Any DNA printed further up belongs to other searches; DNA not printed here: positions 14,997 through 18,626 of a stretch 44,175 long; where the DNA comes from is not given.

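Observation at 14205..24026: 3273-aa giant ORF (about 22% of the genome) with two HExxH motifs and a repeat-rich tail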

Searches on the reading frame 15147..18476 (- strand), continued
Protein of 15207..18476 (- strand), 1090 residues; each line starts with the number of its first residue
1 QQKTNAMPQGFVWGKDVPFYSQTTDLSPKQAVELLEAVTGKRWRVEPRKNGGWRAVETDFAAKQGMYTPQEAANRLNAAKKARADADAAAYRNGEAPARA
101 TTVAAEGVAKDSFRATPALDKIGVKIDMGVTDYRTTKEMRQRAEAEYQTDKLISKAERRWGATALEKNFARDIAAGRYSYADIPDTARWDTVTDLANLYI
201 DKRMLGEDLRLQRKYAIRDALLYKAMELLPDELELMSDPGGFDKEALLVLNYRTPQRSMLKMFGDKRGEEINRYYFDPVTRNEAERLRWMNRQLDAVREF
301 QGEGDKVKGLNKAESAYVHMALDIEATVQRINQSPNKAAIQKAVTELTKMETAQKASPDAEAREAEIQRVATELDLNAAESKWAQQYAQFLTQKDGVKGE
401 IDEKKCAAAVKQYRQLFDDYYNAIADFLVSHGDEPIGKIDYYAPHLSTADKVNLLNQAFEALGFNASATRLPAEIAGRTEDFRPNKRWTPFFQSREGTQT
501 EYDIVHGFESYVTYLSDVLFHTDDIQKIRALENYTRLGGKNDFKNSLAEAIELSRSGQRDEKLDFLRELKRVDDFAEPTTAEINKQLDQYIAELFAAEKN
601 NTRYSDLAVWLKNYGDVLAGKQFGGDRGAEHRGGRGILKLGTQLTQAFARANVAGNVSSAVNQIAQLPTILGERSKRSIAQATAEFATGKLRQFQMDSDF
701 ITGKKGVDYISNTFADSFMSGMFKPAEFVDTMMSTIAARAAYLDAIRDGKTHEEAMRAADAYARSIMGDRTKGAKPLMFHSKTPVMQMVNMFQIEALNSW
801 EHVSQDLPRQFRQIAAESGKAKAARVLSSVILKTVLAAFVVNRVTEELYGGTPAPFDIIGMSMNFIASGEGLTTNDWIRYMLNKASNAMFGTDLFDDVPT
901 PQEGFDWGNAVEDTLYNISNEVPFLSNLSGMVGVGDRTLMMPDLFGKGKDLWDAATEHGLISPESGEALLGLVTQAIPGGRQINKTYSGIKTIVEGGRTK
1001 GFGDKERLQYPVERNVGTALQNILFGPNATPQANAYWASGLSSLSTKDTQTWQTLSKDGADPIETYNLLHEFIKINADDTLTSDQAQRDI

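Call 71: fold_search(model_id=the predicted structure, library=viral)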
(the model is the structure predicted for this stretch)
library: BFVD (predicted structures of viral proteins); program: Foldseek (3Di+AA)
matches with E <= 10: 279; with E <= 0.001: 43
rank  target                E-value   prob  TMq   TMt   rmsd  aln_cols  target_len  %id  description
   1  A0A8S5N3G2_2          1.0e-38  1.00  0.44  0.46  13.9       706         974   39  Large polyvalent protein-associated domain 3 [Podoviridae sp. ctzMH52]
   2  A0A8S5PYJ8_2          4.0e-28  1.00  0.46  0.39  13.6      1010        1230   23  PolyVal ADP-Ribosyltransferase in polyvalent protein [Myoviridae sp. ctWiL39]
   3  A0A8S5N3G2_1          9.4e-12  1.00  0.26  0.27   5.5       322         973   29  Large polyvalent protein-associated domain 3 [Podoviridae sp. ctzMH52]
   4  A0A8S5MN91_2          7.9e-11  1.00  0.18  0.17  26.4       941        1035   16  Uncharacterized protein [Myoviridae sp. ctI7W9]
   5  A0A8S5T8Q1            1.1e-07  1.00  0.20  0.16  33.9      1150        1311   14  Uncharacterized protein [Podoviridae sp. ctU557]
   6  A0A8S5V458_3          5.2e-07  1.00  0.32  0.31  24.7      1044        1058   11  PolyVal ADP-Ribosyltransferase [Myoviridae sp. ct8iP21]
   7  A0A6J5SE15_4          2.0e-06  1.00  0.21  0.17  27.5       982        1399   12  Helicase/UvrB, N-terminal [uncultured Caudovirales phage]
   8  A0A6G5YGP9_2          5.3e-06  1.00  0.30  0.29  22.9      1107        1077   12  (no name in the UniProt tables at hand)
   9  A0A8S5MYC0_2          5.8e-06  1.00  0.33  0.25  18.5      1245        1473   11  Nuclease [Myoviridae sp. ctRRy11]
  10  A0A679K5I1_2          6.0e-06  1.00  0.34  0.39  14.3      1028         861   11  (no name in the UniProt tables at hand)
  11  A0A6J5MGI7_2          9.0e-06  1.00  0.35  0.28  14.7      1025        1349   13  Uncharacterized protein [uncultured Caudovirales phage]
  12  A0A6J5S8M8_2          9.4e-06  1.00  0.25  0.24  29.7      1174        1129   12  Large polyvalent protein-associated domain-containing protein [uncultured Caudovirales phage]
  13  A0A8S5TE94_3          9.7e-06  1.00  0.27  0.24  25.6      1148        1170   13  Type I restriction enzyme [Podoviridae sp. ctzXp5]
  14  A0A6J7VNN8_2          1.5e-05  1.00  0.33  0.26  16.5       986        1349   12  Uncharacterized protein [uncultured Caudovirales phage]
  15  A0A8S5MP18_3          1.5e-05  1.00  0.28  0.27  17.8       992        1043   11  PolyVal ADP-ribosyltransferase [Siphoviridae sp. ctLR131]
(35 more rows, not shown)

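Call 104: find_homologous_proteins(query=A1, max_evalue=1e-10)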
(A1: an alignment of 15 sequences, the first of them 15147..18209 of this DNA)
Query A1 (15 sequences) (1021 aa, profile of the alignment): 21 proteins with E <= 1e-10 among 8000 candidates.
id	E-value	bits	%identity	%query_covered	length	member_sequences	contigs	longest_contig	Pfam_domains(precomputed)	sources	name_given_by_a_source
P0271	0.0e+0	1381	99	100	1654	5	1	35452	PF18819.7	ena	-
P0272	0.0e+0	1373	99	100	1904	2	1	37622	PF18819.7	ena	-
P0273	0.0e+0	1313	39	100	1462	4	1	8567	PF18760.8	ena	-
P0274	0.0e+0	1299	39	98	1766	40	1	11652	PF18814.7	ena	-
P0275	0.0e+0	1245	40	98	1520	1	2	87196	PF18819.7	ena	-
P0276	0.0e+0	1193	34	97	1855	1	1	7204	-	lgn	-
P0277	0.0e+0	1193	34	97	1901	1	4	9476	-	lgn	-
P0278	0.0e+0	1192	34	97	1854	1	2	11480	-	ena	-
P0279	0.0e+0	1180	34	97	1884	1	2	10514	-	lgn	-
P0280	0.0e+0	1176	34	97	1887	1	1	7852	-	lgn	-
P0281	0.0e+0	1174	34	97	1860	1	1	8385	-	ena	-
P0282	0.0e+0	1129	50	95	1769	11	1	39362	-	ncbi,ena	-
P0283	2.9e-123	431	27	87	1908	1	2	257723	PF18819.7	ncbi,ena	ncbi:MuF-C-terminal domain-containing protein [Anaerotignum faecicola]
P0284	5.0e-123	430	27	87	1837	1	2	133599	PF18798.7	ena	-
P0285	5.4e-117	410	28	65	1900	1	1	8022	-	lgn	-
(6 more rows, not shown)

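Call 107: search_protein_families(library=phrogs, proteins=[L006:2937-4691:+, L006:4691-5899:+, L006:5913-7307:+, L006:7404-9422:+, L006:9600-10451:+, L006:10470-11561:+, L006:12292-13392:+, L013:1132-2784:+, L043:1275-2219:+, L043:2656-4437:+], max_evalue=0.001)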
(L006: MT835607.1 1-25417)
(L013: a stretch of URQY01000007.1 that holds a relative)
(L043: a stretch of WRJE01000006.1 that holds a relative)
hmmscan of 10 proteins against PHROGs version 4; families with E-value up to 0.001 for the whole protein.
L006:2937-4691:+ (584 aa): 1 family
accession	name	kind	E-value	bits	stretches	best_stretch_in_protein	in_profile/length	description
phrog_511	-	head and packaging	2.2e-64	219.2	2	259-582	551-859/862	internal virion protein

L006:4691-5899:+ (402 aa): 0 families

L006:5913-7307:+ (464 aa): 2 families
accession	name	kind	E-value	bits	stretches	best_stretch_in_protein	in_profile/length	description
phrog_37329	-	unknown function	1e-12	48.4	1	323-443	465-582/594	-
phrog_6977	-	tail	0.00033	21.2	0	258-352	147-246/284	minor tail protein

L006:7404-9422:+ (672 aa): 1 family
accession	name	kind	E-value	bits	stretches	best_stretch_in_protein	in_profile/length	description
phrog_156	-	head and packaging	6.4e-75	253.9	1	83-644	33-625/681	portal protein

L006:9600-10451:+ (283 aa): 1 family
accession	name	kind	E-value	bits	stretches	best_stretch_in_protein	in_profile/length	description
phrog_13908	-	unknown function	2.4e-44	152.8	1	3-281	12-290/294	-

L006:10470-11561:+ (363 aa): 4 families
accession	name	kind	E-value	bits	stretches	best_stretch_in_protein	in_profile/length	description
phrog_1357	-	head and packaging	8e-71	239.8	1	21-357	9-349/356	major head protein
phrog_544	-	head and packaging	3.4e-12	47.4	1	58-312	26-240/282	major head protein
phrog_267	-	head and packaging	4.4e-07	30.4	1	27-286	24-274/410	major head protein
phrog_334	-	head and packaging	0.0006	20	1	169-300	169-318/381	major head protein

L006:12292-13392:+ (366 aa): 0 families

L013:1132-2784:+ (550 aa): 1 family
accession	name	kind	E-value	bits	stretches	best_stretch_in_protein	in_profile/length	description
phrog_511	-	head and packaging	5.5e-80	270.8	2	80-544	406-862/862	internal virion protein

L043:1275-2219:+ (314 aa): 5 families
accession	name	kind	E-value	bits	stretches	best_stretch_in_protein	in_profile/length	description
phrog_1899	-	unknown function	2.4e-08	33.7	1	83-145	300-362/933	-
phrog_36443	-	unknown function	1.8e-07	30.4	1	163-231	889-958/1238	-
phrog_1330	-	tail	1.5e-06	27.4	1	192-286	1018-1088/1361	tail protein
phrog_16040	-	head and packaging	0.00019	20.5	1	81-149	218-286/1254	virion structural protein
phrog_18190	-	unknown function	0.00026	20.5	1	31-208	366-515/723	-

L043:2656-4437:+ (593 aa): 1 family
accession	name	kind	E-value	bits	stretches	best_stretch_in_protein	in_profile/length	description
phrog_511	-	head and packaging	1.8e-66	226.1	2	98-592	418-862/862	internal virion protein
